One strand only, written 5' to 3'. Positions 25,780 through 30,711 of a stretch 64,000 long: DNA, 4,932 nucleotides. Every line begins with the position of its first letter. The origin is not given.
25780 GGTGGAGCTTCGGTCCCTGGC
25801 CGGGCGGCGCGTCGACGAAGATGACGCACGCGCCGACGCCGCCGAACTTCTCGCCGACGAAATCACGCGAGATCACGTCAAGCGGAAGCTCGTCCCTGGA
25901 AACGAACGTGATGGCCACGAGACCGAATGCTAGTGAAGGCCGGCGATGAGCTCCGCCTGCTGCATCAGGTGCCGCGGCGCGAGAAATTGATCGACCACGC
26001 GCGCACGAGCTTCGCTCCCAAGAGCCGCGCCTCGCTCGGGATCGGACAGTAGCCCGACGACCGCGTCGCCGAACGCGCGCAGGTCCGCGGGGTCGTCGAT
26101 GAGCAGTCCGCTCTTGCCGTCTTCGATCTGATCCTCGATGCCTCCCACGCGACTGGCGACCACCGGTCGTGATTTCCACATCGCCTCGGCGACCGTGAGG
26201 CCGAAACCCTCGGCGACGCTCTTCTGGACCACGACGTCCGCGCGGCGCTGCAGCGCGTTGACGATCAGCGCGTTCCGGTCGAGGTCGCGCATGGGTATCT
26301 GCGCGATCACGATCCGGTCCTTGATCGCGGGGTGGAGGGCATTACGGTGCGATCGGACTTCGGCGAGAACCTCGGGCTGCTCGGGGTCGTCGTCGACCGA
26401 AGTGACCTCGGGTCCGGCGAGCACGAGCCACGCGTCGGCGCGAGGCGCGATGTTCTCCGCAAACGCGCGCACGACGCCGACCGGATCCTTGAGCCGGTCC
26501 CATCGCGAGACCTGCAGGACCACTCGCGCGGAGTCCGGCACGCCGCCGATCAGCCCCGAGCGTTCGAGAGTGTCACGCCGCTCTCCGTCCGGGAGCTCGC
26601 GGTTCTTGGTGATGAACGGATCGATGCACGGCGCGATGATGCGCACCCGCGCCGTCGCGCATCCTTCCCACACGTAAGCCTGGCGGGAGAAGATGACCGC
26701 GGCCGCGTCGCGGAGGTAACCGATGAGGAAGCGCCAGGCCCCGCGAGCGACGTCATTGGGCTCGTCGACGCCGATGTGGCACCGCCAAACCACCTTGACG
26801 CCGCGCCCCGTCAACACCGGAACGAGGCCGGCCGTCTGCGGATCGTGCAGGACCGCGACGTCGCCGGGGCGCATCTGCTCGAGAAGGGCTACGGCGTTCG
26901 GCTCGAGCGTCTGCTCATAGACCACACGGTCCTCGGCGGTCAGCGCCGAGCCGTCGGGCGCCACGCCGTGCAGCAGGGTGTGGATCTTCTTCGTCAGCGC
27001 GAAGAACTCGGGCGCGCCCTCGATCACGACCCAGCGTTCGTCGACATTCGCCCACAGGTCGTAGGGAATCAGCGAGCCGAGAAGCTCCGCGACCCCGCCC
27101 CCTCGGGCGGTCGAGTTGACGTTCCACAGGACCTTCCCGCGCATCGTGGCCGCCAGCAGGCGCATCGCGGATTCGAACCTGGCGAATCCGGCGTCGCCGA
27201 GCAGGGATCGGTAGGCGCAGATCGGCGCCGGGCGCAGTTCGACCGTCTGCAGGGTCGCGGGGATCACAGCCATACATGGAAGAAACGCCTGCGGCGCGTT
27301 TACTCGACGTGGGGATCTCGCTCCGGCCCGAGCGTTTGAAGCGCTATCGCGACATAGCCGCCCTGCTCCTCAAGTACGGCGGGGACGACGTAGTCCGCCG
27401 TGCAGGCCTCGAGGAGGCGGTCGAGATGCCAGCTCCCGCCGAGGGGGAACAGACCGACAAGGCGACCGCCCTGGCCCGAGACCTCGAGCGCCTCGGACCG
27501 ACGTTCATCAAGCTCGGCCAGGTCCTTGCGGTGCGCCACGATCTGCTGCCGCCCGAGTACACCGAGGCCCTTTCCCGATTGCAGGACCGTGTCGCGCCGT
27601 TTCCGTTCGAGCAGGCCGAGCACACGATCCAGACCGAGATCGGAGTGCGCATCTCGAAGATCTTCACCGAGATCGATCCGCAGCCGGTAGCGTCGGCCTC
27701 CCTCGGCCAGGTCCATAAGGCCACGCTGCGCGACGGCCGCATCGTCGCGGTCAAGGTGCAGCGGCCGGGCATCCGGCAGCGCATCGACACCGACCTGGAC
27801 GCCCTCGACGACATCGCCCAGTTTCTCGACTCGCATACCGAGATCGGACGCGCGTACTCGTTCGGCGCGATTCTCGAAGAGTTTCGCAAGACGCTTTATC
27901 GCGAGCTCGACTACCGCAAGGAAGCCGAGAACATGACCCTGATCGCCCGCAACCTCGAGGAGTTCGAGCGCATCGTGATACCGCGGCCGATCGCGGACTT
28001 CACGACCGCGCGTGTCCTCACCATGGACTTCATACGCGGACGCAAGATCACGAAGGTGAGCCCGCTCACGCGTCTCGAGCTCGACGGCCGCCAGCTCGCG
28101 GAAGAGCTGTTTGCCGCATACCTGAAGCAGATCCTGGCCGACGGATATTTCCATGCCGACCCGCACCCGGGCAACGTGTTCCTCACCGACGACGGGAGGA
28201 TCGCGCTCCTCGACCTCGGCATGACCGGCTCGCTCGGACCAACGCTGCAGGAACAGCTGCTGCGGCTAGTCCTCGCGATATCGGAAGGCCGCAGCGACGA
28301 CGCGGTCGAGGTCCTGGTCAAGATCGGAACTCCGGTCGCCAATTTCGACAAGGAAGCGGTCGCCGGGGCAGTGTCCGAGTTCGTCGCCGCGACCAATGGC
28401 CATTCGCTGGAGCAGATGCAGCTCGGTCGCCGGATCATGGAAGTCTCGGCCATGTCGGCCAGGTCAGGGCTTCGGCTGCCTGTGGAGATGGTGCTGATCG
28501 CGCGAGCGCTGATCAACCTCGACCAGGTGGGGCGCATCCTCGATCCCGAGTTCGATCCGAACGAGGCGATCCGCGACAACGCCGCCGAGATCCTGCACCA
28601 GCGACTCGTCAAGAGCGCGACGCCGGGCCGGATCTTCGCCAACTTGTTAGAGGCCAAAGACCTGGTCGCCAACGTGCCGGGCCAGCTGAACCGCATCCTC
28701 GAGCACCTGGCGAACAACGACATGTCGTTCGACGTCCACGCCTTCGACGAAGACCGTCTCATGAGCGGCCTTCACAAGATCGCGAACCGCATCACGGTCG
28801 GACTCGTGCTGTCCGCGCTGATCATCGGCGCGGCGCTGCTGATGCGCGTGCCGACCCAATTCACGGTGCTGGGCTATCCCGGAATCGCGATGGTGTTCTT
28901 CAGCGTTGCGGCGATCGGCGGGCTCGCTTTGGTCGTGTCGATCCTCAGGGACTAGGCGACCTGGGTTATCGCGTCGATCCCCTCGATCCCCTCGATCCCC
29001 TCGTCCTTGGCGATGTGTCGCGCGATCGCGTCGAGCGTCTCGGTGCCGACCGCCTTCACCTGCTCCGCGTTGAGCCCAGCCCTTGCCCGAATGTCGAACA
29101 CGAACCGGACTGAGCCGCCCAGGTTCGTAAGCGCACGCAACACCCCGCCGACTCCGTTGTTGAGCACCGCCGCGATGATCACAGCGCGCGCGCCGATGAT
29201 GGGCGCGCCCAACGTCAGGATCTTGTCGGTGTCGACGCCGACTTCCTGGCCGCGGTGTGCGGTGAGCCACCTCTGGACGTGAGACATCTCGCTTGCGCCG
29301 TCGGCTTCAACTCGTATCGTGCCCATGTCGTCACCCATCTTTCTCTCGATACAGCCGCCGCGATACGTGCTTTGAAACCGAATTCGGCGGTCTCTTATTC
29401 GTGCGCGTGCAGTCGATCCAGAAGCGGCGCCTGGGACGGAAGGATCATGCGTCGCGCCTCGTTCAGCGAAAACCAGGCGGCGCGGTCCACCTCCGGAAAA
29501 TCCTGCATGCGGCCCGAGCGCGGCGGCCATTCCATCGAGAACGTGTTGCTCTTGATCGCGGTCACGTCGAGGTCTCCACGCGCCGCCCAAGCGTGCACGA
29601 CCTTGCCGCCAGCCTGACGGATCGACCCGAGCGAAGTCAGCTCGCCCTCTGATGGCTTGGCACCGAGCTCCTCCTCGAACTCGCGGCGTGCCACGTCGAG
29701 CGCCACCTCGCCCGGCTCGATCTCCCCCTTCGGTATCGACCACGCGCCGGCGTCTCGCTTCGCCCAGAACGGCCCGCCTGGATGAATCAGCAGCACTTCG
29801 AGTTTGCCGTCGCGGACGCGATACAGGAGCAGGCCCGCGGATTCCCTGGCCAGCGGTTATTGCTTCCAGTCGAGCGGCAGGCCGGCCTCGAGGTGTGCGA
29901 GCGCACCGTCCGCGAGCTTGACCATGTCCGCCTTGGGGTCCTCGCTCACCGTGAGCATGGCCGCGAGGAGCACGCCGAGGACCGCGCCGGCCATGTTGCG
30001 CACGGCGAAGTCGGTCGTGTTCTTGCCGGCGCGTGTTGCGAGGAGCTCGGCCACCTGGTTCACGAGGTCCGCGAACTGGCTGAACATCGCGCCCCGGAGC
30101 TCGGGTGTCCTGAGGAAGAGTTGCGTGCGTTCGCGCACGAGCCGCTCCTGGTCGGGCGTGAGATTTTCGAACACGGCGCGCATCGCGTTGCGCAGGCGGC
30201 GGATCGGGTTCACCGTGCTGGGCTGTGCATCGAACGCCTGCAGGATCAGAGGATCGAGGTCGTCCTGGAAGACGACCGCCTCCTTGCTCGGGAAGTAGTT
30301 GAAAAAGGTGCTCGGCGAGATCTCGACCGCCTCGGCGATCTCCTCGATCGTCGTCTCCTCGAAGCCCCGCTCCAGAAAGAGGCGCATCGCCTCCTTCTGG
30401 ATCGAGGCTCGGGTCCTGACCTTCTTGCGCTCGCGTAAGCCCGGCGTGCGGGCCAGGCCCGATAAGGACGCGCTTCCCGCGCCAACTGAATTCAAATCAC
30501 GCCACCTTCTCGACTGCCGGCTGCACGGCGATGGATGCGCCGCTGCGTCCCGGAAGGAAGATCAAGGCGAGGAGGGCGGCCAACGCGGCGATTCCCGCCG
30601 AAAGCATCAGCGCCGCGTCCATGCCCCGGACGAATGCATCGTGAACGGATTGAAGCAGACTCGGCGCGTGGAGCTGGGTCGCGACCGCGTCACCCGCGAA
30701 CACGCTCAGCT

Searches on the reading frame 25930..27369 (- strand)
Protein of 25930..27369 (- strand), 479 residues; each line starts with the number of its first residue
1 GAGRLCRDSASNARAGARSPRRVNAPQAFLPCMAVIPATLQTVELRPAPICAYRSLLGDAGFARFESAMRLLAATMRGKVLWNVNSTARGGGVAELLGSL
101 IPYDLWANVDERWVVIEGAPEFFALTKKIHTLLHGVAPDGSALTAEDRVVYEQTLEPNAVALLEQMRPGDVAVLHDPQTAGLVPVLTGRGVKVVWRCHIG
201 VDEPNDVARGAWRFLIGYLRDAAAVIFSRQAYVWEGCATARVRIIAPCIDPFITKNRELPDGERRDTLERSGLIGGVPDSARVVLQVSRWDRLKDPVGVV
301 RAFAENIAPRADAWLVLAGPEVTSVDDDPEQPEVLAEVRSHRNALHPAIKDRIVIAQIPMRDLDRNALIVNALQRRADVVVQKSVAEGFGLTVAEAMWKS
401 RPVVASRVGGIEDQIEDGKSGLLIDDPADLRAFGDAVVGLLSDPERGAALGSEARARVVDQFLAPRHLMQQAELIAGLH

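Call 49: search_protein_families(library=pfam, proteins=[window:25930-27369:-], max_evalue=0.00001)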
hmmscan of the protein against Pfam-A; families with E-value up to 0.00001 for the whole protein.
window:25930-27369:- (479 aa): 4 families
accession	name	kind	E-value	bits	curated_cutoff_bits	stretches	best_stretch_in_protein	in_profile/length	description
PF21269.3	TreT_GT1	-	3.5e-40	137.5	27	1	83-233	1-143/144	Trehalose synthase, N-terminal domain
PF00534.26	Glycos_transf_1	-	8.5e-20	71.4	26.4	1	278-456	12-171/172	Glycosyl transferases group 1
PF13692.12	Glyco_trans_1_4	-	1.5e-15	58.1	27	1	283-443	3-142/142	Glycosyl transferases group 1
PF20706.3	GT4-conflict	-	5.7e-07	29.3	26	1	357-418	262-323/385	Family 4 Glycosyltransferase in conflict systems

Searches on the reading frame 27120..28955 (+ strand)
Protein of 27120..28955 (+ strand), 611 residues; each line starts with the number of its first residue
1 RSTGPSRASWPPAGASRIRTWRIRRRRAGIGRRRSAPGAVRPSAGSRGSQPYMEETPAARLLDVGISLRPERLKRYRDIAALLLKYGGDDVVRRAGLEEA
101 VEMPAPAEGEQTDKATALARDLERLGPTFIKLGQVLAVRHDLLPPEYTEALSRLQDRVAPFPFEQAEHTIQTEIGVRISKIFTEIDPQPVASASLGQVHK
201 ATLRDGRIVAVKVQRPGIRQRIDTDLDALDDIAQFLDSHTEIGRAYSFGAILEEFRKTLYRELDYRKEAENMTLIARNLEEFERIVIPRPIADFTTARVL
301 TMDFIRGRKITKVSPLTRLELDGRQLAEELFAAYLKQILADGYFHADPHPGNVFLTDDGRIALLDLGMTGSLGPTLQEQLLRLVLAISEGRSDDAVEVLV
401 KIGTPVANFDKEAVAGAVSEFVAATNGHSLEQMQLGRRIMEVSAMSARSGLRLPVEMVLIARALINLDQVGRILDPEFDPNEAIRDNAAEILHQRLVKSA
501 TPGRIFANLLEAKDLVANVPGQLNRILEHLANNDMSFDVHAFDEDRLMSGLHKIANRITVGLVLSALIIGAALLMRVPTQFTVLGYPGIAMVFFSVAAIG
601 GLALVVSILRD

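Call 49: search_protein_families(library=pfam, proteins=[window:27120-28955:+], max_evalue=0.00001)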
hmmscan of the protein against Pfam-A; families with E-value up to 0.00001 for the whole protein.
window:27120-28955:+ (611 aa): 1 family
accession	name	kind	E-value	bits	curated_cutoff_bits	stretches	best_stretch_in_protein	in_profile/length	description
PF03109.22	ABC1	-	9.8e-73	244.7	22.9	1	153-397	1-242/244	ABC1 atypical kinase-like domain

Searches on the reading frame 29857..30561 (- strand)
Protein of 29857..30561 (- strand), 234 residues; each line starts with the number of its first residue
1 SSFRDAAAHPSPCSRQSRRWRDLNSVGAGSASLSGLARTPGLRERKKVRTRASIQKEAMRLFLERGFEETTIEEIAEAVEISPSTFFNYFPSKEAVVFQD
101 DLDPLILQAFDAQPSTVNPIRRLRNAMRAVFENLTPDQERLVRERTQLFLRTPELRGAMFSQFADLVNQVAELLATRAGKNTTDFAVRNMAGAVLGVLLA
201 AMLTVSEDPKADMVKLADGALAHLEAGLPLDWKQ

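Call 49: search_protein_families(library=pfam, proteins=[window:29857-30561:-], max_evalue=0.00001)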
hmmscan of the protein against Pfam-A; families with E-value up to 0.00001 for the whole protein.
window:29857-30561:- (234 aa): 2 families
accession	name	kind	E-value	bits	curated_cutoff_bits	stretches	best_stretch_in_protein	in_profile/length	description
PF17754.6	TetR_C_14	-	1.4e-23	83.4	22.7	1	118-229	2-112/112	MftR C-terminal domain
PF00440.29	TetR_N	-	1.6e-14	53.8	24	1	56-97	3-44/47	Bacterial regulatory proteins, tetR family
